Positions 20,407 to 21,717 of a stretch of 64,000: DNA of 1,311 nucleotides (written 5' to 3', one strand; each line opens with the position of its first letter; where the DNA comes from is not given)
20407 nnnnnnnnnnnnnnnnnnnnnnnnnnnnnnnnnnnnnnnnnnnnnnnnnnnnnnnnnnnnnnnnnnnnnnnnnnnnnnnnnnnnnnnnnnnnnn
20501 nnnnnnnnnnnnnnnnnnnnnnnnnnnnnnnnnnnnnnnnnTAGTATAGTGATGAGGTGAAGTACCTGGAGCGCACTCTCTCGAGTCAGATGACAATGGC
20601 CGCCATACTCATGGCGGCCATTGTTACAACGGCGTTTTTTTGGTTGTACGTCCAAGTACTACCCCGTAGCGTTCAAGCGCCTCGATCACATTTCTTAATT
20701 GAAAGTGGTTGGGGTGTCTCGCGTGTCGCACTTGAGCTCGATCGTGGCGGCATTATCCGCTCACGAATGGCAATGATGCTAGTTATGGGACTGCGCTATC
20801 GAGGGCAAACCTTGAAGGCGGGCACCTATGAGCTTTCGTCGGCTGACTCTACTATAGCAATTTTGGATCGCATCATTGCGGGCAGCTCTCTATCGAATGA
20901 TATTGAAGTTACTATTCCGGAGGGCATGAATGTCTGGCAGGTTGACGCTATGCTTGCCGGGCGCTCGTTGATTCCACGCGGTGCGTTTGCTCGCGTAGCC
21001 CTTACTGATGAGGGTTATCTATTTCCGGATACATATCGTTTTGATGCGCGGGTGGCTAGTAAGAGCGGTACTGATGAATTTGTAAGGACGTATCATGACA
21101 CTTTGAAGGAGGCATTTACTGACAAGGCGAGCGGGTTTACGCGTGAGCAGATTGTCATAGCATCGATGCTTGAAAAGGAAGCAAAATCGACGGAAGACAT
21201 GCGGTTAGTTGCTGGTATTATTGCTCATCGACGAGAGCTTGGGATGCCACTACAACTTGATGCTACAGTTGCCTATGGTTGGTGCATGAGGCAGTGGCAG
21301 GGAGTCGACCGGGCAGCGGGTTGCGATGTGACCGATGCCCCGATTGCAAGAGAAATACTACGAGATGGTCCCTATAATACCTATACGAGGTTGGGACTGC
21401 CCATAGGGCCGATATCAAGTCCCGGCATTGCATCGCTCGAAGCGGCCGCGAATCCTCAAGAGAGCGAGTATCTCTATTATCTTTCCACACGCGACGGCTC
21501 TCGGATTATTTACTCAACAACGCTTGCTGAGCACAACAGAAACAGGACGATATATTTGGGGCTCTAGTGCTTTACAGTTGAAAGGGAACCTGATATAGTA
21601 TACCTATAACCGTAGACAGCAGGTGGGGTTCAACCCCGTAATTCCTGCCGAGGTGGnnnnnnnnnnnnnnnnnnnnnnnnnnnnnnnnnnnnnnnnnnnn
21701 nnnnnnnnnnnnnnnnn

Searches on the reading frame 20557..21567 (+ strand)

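Call 55: search_protein_families(library=pfam, proteins=[window:20557-21567:+], max_evalue=0.00001)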
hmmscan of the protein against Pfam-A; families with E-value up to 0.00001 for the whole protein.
window:20557-21567:+ (336 aa): 1 family
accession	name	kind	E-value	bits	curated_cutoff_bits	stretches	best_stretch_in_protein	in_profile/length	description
PF02618.21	YceG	-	2.5e-63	214.6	32.4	1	47-330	2-273/275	YceG-like family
